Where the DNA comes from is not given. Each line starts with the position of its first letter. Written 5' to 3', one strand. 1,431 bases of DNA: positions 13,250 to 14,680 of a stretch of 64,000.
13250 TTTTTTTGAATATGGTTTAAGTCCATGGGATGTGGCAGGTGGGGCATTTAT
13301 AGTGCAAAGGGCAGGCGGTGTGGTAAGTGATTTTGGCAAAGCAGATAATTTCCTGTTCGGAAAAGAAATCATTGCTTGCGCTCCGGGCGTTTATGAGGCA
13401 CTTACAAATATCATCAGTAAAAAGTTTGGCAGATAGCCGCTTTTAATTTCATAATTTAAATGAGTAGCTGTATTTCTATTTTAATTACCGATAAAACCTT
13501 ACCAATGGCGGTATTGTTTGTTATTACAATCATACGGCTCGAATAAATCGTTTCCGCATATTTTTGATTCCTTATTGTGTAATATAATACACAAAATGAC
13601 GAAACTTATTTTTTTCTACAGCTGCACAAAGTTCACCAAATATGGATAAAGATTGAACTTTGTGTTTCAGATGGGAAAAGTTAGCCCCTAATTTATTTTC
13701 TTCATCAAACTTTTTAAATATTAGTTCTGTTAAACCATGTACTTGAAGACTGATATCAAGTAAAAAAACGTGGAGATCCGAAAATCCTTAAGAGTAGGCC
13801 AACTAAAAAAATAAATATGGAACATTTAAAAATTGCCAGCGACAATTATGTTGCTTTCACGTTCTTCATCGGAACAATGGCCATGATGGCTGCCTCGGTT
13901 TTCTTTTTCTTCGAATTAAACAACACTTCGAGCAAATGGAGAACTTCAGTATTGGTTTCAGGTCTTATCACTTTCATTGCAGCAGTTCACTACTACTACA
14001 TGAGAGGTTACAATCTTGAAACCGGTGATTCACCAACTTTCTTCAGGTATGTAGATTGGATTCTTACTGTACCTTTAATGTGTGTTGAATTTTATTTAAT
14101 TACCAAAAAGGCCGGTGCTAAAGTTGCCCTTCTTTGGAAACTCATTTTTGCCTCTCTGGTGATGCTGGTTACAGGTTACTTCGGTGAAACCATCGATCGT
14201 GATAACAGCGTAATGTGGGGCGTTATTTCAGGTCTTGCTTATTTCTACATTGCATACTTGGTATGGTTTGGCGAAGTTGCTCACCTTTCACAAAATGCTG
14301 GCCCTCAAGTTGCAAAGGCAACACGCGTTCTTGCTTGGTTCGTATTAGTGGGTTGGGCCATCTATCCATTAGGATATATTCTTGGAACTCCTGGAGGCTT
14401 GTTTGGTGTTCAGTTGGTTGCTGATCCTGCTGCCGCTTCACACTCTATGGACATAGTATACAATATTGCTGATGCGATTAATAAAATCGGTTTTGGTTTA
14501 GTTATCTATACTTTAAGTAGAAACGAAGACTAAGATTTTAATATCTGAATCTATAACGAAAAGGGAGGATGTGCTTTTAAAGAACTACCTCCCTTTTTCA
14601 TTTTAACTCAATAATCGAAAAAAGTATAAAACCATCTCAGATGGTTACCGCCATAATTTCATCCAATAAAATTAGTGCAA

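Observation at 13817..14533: Proteorhodopsin-type proton pump (DTE motif, Met at tuning position, Lys Schiff base) in a gliding/T9SS Bacteroidetes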

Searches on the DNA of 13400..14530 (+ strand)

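Call 41: search_rna_families(source=window, start=13400, end=13900, threshold=evalue, max_evalue=10, show_alignments=3)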
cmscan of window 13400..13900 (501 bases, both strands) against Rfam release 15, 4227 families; matches with E-value up to 10: 6.
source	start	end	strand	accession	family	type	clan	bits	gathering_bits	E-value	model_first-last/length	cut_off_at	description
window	13738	13804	+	RF03081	DUF805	Cis-reg;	CL00115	44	51.1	8e-07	1-68/68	no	DUF805 RNA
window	13676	13714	-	RF00204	snoR12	Gene; snRNA; snoRNA; CD-box;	-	16.7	39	2.9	1-83/83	no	Small nucleolar RNA R12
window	13557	13614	-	RF02934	caiA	Gene; sRNA;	-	16.2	55.5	5.4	1-78/78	no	caiA RNA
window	13611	13680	+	RF02244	mir-785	Gene; miRNA;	-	15.5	62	2.8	1-90/90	no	mir-785 microRNA precursor family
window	13664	13681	+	RF01337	CRISPR-DR24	Gene; CRISPR;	-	14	35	8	1-30/30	no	CRISPR RNA direct repeat element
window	13645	13710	-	RF02637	EF0408_EF0409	Gene; sRNA;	-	11.7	440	1.2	154-224/412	no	Enterococcus sRNA EF0408_EF0409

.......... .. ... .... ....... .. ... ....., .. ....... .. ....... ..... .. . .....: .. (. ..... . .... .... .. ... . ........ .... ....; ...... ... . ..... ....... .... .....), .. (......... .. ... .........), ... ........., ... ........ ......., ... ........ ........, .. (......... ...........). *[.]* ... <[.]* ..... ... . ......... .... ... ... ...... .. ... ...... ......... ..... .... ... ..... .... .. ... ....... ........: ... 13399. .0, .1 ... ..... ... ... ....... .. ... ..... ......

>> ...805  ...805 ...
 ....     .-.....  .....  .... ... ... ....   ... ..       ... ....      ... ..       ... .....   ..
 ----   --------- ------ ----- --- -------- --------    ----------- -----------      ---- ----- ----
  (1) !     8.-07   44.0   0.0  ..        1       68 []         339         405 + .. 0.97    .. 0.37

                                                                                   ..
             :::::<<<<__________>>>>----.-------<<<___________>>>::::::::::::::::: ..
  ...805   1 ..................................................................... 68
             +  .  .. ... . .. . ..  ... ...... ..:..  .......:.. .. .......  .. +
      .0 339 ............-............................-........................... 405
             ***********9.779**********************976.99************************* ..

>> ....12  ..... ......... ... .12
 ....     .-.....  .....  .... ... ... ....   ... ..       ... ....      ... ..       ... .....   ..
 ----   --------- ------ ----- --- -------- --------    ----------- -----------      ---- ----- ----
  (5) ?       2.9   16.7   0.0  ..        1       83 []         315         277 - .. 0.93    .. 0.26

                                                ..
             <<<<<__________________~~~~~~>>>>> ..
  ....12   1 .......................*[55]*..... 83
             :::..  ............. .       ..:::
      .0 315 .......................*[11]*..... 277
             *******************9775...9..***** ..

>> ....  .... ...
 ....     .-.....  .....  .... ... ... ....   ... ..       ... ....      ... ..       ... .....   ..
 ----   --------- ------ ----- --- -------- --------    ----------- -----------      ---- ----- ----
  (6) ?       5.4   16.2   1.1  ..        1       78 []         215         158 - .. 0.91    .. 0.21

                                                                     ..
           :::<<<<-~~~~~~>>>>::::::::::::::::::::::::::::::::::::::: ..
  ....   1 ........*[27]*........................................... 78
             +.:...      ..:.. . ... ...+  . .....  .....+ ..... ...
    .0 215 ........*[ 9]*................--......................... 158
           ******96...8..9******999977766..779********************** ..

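Call 60: build_rna_model(alignment_id=A3, structure=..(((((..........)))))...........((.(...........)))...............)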
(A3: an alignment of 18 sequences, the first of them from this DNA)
Model R1 built from alignment A3 (18 sequences, 66 columns); structure: as given.
model positions 64; base pairs 8; branch points 1; effective number of sequences 4.27; information 0.875 bits per position. Calibrated on 0.2 Mb of random sequence (short: E-values are rough).
structure used (alignment columns):
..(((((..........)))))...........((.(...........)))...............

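Call 61: search_with_rna_model(model_id=R1, sources=[window, L007, L008, L009, L010, L011, L012, L013, L014, L015, L016, L017, L018, L019, L020, L021, L022, L023, L024, L025, L026, L027, L028, L029, L030, L031, L032, L033, L034, L035, L036, L037, L038, L039, L040, L041, L042, L043, L044, L045, L046, L047, L048, L049, L050, L051, L052, L053, L054, L055, L056, L057, L058, L059, L060, L061, L062, L063, L064, L065, L066, L067, L068, L069, L070, L071, L072, L073, L074, L075, L076, L077, L078, L079, L080, L081, L082, L083, L084, L085, L086], max_evalue=0.01, make_alignment=true)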
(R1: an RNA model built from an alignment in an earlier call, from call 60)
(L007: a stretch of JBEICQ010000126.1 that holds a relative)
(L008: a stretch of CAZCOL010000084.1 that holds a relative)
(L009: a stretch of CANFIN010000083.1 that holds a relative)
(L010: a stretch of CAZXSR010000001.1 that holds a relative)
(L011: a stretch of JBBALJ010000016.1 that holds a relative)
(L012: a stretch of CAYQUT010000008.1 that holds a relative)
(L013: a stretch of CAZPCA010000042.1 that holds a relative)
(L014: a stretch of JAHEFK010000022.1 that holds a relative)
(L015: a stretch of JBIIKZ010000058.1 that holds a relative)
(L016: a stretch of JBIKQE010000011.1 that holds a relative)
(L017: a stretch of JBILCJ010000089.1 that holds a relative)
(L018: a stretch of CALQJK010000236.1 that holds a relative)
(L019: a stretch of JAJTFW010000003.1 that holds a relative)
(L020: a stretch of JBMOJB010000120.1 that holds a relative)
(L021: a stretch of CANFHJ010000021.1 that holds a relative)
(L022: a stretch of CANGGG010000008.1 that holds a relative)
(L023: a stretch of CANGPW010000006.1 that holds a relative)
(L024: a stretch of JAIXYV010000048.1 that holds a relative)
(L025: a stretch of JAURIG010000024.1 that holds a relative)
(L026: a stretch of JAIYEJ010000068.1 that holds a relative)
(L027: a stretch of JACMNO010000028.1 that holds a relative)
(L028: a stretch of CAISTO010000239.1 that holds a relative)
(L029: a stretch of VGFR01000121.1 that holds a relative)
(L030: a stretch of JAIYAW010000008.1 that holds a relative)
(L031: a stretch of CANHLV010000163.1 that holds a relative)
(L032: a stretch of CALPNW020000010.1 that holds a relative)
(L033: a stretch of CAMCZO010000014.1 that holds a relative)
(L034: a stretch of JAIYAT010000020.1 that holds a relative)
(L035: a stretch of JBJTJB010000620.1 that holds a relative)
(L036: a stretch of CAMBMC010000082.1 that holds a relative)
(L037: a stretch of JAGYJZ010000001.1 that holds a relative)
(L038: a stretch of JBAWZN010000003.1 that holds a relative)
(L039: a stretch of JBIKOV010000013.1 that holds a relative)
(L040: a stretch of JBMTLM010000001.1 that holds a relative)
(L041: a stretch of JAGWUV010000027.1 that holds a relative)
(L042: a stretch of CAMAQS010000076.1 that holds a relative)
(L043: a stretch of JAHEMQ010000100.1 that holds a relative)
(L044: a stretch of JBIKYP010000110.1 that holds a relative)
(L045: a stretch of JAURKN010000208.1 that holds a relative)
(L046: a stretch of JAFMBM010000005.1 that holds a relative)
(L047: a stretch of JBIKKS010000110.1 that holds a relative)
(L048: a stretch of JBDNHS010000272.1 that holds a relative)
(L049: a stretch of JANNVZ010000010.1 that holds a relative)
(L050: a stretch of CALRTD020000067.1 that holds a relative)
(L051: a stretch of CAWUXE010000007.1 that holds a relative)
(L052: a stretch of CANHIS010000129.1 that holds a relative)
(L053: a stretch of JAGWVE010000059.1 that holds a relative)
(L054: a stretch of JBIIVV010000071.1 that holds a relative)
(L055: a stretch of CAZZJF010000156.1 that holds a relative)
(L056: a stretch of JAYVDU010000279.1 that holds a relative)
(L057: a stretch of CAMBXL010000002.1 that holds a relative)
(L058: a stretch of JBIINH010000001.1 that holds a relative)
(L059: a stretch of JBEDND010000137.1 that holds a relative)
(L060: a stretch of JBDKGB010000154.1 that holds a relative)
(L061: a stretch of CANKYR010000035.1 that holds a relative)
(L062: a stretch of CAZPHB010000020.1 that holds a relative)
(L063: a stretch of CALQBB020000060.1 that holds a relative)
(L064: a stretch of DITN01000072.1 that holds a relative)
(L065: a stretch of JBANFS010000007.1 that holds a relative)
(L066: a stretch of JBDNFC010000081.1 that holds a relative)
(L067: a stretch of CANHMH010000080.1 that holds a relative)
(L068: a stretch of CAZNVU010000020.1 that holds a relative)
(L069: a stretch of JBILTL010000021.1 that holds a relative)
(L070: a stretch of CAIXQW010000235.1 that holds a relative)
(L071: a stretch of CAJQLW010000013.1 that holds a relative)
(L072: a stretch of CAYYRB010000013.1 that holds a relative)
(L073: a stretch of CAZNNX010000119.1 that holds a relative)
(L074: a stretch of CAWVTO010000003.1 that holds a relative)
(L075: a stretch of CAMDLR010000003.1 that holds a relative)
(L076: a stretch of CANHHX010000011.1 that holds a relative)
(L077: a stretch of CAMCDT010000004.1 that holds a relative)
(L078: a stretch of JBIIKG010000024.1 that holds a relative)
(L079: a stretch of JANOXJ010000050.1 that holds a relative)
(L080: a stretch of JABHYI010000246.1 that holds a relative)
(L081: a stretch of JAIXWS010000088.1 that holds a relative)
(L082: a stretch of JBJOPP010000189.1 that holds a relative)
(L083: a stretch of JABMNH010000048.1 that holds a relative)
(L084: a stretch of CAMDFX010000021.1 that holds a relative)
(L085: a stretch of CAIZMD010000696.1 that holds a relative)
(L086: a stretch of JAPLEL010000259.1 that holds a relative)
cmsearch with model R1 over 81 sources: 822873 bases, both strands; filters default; matches with E-value up to 0.01: 47.
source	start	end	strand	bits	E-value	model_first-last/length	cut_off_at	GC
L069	2815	2878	+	78.8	4.4e-13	1-64/64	no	0.42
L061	1388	1451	+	78.1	6.2e-13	1-64/64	no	0.39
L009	2912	2975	+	77.7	7.5e-13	1-64/64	no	0.42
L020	1348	1412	+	76.4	1.3e-12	1-64/64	no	0.42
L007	617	678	+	75.9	1.7e-12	1-64/64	no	0.37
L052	5925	5987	+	75.9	1.8e-12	1-64/64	no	0.43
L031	2004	2065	+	74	4.2e-12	1-64/64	no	0.4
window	13740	13802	+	72.6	8.2e-12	1-64/64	no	0.37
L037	5926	5986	+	72.3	9.3e-12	1-64/64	no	0.39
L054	5921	5984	+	72.2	9.4e-12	1-64/64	no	0.41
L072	5921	5984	+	72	1e-11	1-64/64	no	0.42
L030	5914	5979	+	70.6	2.1e-11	1-64/64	no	0.39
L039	3475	3536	+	69.2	3.8e-11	1-64/64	no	0.39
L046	499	561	+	69.2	4e-11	1-64/64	no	0.41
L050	2309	2371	+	68.6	5.2e-11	1-64/64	no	0.41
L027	5921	5984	+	68.6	5.2e-11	1-64/64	no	0.38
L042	5923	5984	+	67.1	1e-10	1-64/64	no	0.35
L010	5922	5983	+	66.7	1.3e-10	1-64/64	no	0.45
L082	4209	4272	+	66.5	1.4e-10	1-64/64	no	0.41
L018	2778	2839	+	66.2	1.6e-10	1-64/64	no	0.4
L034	5922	5985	+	66.1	1.6e-10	1-64/64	no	0.36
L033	5915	5977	+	65.1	2.6e-10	1-64/64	no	0.35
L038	5923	5984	+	65.1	2.6e-10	1-64/64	no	0.4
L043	3565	3627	+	64.6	3.2e-10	1-64/64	no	0.41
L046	3879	3940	+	64.4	3.6e-10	1-64/64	no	0.4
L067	5326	5388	+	64.4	3.7e-10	1-64/64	no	0.4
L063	1419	1481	+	63.3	6e-10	1-64/64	no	0.41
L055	245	306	+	62.1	1e-09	1-64/64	no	0.42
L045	5919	5984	+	61.8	1.2e-09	1-64/64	no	0.41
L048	1952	2014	+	60.9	1.8e-09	1-64/64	no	0.46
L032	5918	5981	+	60.6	2.2e-09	1-64/64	no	0.36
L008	1982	2043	+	58.3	6.2e-09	1-64/64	no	0.4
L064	5919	5984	+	55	2.9e-08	1-64/64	no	0.45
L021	5921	5982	+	48.6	5.6e-07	1-64/64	no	0.39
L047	159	224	+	47.3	1e-06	1-64/64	no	0.38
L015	110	173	+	43.8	5.2e-06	1-64/64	no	0.25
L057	5919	5984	+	41.4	1.6e-05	1-64/64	no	0.33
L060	497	549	+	41.2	1.8e-05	1-64/64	no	0.32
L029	241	295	+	40.7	2.3e-05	1-64/64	no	0.31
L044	4601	4659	+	40.6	2.3e-05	1-64/64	no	0.24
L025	2314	2369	+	39.7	3.5e-05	1-64/64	no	0.38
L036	5875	5927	+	39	4.9e-05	1-64/64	no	0.28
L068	5911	5975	+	36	0.0002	1-64/64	no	0.29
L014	150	208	+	34.4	0.00041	1-64/64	no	0.34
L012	5929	5983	+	31.6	0.0016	1-64/64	no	0.36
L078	5914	5979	+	31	0.0021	1-64/64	no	0.27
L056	137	195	+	29.3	0.0044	1-64/64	no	0.27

Alignment A4: 47 matches aligned to the model, 78 columns, each read 5' to 3' on its own strand. Consensus structure (alignment columns), stored with it:
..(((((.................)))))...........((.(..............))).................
